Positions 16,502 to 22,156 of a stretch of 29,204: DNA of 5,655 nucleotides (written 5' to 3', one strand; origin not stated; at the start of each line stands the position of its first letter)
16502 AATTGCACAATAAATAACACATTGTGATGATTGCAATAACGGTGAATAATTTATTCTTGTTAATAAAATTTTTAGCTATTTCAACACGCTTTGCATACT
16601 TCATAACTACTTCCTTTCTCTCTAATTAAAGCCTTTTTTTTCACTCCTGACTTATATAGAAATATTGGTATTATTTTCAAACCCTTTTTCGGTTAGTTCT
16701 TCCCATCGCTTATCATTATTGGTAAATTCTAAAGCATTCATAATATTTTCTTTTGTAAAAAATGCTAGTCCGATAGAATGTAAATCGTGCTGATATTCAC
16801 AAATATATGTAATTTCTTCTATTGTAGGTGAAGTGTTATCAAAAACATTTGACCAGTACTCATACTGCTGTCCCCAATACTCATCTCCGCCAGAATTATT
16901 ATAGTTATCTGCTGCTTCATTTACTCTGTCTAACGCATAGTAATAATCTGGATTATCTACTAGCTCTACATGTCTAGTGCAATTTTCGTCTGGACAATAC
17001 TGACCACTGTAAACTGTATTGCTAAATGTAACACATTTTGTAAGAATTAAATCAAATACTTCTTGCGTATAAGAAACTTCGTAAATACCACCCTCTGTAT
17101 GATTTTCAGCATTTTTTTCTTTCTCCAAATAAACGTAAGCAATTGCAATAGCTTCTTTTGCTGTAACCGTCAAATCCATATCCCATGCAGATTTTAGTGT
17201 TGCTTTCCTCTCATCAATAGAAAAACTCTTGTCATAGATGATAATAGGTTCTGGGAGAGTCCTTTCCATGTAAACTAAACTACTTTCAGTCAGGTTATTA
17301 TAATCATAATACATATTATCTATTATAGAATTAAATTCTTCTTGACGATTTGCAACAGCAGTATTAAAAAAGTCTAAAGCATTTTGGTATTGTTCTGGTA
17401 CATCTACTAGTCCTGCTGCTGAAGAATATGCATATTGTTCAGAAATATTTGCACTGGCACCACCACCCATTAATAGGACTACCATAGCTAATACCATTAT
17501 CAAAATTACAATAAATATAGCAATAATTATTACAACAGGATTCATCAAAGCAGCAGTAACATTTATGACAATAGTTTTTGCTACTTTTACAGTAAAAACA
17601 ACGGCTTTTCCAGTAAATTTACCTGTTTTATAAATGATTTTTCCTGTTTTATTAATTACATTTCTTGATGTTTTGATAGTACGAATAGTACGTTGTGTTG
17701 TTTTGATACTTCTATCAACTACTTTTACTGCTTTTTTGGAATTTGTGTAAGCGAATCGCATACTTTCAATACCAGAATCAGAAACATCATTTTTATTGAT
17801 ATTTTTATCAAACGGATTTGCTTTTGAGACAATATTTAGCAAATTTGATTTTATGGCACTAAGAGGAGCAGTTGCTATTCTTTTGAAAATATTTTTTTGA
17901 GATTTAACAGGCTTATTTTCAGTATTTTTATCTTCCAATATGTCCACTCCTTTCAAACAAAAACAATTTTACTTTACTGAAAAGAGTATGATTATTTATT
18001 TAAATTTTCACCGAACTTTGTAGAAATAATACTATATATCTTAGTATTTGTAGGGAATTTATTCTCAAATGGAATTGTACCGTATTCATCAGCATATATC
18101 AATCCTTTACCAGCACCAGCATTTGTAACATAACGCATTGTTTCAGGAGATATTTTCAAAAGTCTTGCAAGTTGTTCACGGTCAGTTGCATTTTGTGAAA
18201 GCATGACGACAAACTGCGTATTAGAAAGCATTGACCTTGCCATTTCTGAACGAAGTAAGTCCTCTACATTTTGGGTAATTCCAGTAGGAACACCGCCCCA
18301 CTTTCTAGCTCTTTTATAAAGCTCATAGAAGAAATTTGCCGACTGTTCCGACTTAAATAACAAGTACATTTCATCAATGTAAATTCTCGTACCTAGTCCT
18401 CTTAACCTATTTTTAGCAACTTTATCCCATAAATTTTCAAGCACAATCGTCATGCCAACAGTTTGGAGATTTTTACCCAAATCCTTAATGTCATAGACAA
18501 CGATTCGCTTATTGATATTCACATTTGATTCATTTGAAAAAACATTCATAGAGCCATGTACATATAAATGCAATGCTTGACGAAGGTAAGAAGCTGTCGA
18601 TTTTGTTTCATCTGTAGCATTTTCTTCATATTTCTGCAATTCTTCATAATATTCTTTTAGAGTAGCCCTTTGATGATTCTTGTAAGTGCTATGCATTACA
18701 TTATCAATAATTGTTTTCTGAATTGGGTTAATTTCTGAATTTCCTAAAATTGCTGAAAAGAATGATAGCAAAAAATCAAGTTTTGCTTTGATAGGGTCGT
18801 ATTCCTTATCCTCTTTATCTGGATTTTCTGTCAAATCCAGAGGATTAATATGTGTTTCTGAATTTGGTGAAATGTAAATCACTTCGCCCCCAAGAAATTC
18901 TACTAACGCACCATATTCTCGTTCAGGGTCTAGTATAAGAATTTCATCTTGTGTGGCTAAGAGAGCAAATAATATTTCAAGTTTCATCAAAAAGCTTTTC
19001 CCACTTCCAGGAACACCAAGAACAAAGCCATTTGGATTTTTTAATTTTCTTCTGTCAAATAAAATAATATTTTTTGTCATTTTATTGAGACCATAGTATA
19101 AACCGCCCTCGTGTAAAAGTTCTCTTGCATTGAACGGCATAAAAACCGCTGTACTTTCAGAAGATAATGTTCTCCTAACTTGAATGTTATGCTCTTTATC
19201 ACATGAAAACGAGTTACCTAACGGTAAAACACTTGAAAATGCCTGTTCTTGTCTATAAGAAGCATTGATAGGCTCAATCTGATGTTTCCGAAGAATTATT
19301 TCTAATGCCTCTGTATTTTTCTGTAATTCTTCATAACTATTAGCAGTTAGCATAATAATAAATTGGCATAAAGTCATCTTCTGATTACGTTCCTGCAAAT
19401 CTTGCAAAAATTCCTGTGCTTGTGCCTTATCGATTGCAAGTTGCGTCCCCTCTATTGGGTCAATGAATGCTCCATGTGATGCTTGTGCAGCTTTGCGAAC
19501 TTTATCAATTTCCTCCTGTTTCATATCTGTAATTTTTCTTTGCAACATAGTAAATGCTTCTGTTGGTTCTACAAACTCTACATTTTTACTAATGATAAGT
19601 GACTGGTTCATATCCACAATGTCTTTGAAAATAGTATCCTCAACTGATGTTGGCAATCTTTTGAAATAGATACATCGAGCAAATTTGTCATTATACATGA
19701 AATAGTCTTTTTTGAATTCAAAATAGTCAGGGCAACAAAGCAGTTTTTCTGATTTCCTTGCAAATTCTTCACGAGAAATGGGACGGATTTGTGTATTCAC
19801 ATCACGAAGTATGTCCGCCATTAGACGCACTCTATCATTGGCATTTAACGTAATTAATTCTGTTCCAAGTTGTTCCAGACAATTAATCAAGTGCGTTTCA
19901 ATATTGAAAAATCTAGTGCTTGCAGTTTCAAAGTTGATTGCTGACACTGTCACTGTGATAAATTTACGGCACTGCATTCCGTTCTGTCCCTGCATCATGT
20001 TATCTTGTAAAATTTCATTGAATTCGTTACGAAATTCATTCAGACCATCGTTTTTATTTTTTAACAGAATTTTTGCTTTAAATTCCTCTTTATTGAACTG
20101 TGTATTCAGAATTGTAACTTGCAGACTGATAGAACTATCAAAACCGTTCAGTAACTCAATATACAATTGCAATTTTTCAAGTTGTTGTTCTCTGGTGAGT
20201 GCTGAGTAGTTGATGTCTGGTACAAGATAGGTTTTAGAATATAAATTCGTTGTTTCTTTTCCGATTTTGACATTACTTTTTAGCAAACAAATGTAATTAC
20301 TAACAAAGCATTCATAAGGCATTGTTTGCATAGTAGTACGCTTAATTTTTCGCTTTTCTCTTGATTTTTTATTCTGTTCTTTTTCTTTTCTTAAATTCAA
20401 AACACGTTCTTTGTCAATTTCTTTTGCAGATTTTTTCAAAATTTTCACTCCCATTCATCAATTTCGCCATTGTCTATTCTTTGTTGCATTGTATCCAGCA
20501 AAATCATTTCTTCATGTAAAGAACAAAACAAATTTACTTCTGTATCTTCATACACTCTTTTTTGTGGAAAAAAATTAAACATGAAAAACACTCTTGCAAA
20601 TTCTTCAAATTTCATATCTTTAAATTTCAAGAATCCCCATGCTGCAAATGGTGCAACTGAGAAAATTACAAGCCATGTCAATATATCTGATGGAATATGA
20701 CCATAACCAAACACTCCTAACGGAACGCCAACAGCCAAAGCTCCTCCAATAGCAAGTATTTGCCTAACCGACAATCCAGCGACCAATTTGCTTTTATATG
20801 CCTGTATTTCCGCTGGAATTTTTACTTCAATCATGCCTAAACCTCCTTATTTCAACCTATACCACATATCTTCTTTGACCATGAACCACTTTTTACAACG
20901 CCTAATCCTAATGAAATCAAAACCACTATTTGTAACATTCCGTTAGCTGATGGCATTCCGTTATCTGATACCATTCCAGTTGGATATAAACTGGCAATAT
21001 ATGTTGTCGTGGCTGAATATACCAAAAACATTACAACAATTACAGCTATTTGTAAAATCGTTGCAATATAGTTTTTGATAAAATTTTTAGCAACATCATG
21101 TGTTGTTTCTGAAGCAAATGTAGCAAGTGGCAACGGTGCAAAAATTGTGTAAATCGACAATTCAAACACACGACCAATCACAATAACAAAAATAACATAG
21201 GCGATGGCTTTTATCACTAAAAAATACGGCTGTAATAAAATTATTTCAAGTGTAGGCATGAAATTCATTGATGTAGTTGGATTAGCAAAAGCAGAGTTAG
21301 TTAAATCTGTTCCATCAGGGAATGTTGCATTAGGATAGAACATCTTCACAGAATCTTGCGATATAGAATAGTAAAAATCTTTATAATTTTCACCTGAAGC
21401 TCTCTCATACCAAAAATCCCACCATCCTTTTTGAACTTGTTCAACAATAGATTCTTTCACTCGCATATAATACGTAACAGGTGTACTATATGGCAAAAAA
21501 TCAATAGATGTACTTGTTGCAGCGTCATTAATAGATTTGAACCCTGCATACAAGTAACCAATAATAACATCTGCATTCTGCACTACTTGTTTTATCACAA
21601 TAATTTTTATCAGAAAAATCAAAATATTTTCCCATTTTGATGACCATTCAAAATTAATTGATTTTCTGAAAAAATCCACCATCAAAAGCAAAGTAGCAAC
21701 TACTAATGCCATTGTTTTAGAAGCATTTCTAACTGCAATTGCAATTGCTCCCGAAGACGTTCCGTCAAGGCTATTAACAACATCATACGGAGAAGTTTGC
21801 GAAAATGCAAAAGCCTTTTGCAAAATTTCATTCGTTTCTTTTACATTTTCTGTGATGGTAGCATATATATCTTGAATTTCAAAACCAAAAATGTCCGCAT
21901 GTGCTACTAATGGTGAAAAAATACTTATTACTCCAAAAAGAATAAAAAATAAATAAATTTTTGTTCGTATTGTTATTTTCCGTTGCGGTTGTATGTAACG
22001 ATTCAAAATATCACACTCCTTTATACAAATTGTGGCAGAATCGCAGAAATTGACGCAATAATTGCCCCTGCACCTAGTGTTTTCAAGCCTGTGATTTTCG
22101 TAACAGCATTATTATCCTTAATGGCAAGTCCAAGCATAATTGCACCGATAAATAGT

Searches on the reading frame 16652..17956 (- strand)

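Call 5: search_protein_families(library=pfam, proteins=[window:16652-17956:-], max_evalue=0.01)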
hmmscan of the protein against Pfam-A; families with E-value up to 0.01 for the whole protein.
window:16652-17956:- (434 aa): 1 family
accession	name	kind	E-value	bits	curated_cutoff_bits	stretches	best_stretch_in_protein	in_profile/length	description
PF20990.2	DUF2207_C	-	0.0012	19.1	33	1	18-161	58-183/247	Predicted membrane protein (DUF2207) C-terminal domain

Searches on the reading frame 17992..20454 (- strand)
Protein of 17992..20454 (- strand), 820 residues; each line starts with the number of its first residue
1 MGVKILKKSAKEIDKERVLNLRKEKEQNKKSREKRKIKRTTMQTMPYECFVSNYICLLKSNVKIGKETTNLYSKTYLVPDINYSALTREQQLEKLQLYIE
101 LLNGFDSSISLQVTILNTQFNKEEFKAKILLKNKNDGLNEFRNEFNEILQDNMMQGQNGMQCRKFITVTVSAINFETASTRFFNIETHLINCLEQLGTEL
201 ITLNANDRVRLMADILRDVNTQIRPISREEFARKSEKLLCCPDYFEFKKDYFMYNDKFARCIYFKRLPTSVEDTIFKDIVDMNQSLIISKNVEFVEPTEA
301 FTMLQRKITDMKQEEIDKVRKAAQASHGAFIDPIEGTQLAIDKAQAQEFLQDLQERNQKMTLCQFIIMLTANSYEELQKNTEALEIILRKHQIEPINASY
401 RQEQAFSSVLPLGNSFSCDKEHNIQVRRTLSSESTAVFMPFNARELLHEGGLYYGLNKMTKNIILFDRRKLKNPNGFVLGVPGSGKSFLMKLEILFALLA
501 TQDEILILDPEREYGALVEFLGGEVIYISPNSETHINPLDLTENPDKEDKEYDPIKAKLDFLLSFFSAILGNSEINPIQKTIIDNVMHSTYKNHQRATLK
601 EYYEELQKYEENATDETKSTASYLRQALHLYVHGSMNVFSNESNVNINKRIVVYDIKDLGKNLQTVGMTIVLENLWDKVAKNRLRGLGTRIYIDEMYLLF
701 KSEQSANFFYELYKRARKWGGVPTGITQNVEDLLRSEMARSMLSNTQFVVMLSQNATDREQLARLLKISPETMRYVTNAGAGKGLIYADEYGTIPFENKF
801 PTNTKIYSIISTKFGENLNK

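Call 4: search_protein_families(library=pfam, proteins=[window:17992-20454:-], max_evalue=0.01)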
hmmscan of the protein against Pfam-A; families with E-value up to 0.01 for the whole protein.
window:17992-20454:- (820 aa): 5 families
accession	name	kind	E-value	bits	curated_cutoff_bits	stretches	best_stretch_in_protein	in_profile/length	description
PF19044.6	P-loop_TraG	-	2.7e-20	72.9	25.8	1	470-756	26-320/413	TraG P-loop domain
PF12846.13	AAA_10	-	1e-11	45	27.5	1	470-784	18-337/362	AAA-like domain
PF01935.23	DUF87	-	1.2e-08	35.8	23.2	1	478-656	28-201/220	Helicase HerA, central domain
PF03135.19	CagE_TrbE_VirB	-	0.0002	21.8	21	0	249-321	52-133/204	CagE, TrbE, VirB family, component of type IV transporter system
PF11130.14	TraC_F_IV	-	0.0076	15.8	28.1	0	162-413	116-374/375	TraC protein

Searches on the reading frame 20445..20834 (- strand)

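Call 4: search_protein_families(library=pfam, proteins=[window:20445-20834:-], max_evalue=0.01)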
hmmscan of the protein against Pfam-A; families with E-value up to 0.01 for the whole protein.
window:20445-20834:- (129 aa): 2 families
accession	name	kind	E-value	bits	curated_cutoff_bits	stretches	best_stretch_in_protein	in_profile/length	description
PF12666.12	PrgI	-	6.3e-18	65.5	27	1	5-95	1-91/91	PrgI family protein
PF01925.25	TauE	-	0.0037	17.4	32.6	1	21-73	61-113/237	Sulfite exporter TauE/SafE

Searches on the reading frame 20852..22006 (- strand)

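Call 4: search_protein_families(library=pfam, proteins=[window:20852-22006:-], max_evalue=0.01)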
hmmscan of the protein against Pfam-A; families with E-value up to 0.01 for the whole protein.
window:20852-22006:- (384 aa): 1 family
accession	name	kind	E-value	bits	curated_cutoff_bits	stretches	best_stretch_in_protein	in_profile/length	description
PF04610.19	TrbL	-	0.0052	17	25.9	0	222-370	94-211/215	TrbL/VirB6 plasmid conjugal transfer protein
